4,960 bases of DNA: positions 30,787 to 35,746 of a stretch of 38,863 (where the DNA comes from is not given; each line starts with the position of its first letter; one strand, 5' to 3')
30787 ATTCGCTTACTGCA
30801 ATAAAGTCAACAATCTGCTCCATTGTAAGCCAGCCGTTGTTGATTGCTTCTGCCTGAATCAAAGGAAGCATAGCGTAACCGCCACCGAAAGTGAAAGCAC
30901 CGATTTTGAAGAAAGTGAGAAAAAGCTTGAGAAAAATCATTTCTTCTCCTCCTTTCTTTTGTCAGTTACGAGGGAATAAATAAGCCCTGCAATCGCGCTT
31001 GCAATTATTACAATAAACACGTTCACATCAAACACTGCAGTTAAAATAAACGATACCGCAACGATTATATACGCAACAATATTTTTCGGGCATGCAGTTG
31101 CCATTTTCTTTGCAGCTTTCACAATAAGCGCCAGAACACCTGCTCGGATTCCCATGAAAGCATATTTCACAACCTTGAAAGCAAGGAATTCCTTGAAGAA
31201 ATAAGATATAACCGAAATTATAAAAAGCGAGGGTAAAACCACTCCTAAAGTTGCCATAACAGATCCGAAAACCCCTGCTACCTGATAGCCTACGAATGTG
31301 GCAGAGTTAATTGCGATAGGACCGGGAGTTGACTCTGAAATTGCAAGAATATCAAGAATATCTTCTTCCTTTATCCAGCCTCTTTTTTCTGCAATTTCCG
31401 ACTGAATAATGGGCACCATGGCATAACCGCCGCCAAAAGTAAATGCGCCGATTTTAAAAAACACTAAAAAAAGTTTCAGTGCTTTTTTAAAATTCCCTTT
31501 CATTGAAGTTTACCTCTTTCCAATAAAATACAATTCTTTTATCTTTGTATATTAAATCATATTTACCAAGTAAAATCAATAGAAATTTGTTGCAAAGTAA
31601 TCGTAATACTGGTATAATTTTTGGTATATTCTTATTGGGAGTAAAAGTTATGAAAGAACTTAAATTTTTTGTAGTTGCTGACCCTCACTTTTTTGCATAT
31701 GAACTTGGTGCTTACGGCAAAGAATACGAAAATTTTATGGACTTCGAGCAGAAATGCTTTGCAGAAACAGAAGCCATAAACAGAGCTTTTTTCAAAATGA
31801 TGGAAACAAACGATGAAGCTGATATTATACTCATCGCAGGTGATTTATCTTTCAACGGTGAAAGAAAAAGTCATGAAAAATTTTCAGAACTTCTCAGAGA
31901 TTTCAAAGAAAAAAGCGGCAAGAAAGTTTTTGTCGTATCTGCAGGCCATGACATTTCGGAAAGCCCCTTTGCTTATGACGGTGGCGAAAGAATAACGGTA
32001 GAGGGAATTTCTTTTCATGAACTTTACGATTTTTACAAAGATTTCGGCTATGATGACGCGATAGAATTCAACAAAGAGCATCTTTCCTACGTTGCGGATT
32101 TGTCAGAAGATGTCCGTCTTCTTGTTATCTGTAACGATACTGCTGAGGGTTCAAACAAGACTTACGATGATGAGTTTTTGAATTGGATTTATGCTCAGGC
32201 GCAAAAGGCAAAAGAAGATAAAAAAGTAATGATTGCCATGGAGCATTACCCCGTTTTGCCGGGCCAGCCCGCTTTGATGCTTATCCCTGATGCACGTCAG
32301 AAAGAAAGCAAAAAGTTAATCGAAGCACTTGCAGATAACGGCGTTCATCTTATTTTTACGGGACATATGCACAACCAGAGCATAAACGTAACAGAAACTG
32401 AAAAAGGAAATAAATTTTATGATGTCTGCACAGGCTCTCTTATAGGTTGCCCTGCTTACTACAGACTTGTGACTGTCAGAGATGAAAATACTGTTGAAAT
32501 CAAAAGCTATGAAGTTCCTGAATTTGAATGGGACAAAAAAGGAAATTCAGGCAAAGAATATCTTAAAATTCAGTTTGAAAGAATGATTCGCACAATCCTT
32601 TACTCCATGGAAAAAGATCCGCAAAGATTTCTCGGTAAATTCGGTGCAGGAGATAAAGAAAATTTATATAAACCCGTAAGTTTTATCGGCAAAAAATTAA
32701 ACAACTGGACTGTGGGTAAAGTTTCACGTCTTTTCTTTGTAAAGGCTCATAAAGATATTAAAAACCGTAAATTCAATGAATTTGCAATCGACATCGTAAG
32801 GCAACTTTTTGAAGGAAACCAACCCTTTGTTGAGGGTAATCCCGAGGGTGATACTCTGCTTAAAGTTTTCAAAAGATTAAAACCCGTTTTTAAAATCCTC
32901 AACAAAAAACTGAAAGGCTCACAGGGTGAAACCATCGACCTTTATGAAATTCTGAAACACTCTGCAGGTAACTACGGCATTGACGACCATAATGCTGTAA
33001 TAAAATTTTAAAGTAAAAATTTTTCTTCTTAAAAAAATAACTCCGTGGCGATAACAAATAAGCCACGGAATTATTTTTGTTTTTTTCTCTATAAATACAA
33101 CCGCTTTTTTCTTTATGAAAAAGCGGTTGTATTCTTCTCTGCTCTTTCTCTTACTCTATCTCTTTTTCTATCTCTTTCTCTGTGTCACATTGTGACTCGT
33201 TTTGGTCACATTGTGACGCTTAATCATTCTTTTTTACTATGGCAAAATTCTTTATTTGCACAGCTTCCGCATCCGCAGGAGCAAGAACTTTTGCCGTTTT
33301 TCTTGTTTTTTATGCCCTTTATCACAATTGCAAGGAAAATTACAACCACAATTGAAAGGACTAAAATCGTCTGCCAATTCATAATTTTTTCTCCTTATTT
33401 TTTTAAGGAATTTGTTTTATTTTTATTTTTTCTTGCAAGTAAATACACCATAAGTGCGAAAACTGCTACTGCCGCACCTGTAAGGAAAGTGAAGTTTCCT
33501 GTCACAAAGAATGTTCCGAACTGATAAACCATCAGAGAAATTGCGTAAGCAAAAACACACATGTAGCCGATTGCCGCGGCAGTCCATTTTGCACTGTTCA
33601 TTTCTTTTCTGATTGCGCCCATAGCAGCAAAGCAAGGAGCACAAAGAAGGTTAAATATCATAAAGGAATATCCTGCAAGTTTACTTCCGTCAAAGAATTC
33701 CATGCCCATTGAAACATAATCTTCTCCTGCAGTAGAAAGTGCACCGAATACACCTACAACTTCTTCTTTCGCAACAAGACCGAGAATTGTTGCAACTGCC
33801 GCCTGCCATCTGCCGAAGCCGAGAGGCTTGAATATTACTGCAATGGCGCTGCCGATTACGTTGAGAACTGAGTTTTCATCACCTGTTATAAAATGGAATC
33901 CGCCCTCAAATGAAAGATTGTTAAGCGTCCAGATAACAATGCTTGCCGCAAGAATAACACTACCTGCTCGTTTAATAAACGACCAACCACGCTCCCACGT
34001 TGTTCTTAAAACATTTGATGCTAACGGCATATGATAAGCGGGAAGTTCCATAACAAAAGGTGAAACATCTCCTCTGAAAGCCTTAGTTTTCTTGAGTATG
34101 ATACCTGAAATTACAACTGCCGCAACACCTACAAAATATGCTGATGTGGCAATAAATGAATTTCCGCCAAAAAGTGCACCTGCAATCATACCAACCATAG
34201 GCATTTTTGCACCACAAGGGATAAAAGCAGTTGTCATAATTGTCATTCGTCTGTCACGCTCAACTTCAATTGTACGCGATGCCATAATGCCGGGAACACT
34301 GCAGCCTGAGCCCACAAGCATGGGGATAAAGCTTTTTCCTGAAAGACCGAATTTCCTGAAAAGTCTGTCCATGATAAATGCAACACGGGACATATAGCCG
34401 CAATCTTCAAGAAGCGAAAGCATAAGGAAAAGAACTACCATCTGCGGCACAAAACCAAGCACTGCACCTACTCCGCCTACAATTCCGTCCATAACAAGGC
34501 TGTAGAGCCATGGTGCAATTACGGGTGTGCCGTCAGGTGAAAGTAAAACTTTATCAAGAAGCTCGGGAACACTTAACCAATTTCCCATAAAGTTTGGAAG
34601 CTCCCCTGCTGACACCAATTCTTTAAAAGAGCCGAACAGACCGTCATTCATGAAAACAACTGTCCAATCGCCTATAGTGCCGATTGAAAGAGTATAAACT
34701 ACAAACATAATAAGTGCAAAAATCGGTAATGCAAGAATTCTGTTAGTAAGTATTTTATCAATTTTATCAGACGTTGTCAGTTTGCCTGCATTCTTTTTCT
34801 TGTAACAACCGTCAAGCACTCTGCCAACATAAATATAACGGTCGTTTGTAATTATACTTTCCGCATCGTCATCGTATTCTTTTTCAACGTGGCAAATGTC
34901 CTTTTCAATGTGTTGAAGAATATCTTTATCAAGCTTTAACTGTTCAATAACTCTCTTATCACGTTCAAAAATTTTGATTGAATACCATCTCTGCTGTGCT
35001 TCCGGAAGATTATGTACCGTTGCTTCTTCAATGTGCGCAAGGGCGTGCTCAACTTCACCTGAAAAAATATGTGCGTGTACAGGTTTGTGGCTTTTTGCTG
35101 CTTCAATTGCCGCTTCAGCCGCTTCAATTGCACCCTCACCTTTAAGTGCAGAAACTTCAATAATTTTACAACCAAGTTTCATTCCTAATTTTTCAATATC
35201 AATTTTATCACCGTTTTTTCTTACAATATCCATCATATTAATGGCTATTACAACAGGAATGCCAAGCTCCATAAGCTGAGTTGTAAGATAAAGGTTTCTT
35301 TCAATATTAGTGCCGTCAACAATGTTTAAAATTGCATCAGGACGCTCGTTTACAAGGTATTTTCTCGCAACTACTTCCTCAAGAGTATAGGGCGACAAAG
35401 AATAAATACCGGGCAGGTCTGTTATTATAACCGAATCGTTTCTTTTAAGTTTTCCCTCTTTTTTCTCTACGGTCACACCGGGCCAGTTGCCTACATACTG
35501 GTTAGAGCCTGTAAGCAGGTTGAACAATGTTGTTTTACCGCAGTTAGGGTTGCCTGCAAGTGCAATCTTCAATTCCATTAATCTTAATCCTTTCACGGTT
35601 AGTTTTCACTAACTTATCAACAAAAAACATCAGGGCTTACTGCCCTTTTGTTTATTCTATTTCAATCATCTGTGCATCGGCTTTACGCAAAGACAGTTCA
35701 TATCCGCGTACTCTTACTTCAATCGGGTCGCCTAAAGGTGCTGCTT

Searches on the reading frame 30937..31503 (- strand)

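Call 9: search_protein_families(library=pfam, proteins=[window:30937-31503:-], max_evalue=0.001)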
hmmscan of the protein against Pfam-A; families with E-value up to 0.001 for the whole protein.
window:30937-31503:- (188 aa): 1 family
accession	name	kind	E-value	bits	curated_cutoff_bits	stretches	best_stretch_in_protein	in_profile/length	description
PF02417.20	Chromate_transp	-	2.7e-51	174.4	28.6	1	9-174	1-166/166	Chromate transporter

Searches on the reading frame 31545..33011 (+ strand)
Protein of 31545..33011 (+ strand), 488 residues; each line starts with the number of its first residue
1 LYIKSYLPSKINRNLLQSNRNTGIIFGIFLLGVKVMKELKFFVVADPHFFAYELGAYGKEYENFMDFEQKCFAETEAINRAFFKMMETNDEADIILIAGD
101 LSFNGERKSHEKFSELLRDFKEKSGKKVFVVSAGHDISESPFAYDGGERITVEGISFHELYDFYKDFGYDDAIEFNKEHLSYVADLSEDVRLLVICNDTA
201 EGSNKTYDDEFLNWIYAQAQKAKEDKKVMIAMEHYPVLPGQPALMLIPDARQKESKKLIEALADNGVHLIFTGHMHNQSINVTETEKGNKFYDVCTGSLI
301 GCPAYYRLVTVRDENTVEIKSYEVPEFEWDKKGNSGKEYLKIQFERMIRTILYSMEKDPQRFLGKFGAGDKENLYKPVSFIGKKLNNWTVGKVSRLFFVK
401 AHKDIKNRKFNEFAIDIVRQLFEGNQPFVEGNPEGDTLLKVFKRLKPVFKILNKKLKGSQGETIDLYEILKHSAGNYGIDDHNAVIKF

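Call 9: search_protein_families(library=pfam, proteins=[window:31545-33011:+], max_evalue=0.001)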
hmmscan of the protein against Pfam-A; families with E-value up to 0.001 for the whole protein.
window:31545-33011:+ (488 aa): 1 family
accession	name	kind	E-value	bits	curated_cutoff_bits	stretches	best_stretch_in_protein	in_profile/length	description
PF00149.33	Metallophos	-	4.1e-10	40.8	21.5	1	40-277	2-190/191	Calcineurin-like phosphoesterase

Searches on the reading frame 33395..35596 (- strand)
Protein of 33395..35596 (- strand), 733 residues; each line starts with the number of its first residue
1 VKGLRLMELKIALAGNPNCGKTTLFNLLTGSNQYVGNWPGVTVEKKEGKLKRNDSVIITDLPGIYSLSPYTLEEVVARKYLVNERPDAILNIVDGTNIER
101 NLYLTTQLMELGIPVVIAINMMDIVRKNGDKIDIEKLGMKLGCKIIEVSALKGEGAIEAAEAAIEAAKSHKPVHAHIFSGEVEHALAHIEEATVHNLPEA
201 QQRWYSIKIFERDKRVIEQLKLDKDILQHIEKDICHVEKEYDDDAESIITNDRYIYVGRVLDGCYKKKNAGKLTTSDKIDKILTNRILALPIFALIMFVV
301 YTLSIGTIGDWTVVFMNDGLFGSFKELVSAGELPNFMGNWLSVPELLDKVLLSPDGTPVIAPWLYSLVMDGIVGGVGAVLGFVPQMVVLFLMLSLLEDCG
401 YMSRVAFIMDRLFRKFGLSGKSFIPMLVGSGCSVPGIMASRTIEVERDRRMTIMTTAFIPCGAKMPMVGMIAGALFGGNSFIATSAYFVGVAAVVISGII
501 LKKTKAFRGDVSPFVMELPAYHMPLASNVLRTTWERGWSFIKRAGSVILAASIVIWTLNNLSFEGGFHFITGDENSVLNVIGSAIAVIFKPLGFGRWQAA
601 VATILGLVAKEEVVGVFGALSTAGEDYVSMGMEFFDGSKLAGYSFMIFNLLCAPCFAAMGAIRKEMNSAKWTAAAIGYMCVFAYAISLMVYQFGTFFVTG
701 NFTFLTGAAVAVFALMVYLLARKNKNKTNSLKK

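Call 9: search_protein_families(library=pfam, proteins=[window:33395-35596:-], max_evalue=0.001)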
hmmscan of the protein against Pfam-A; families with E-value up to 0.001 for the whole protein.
window:33395-35596:- (733 aa): 6 families
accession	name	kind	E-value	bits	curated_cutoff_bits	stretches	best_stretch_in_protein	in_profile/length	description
PF02421.24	FeoB_N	-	6.2e-66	221.2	27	1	10-158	2-151/156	Ferrous iron transport protein B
PF07670.19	Gate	-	2.6e-30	105.4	29.6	2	380-474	2-103/104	Nucleoside recognition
PF17910.6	FeoB_Cyto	-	4.9e-21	75.4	23.4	1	178-266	1-90/90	FeoB cytosolic helical domain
PF01926.29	MMR_HSR1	-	2.9e-20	72.9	21.9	1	10-120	1-112/113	50S ribosome-binding GTPase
PF07664.17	FeoB_C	-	1.1e-19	70.3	26.6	1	484-536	2-54/54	Ferrous iron transport protein B C terminus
PF09439.16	SRPRB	-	0.00014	21.7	25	1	10-108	5-95/178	Signal recognition particle receptor beta subunit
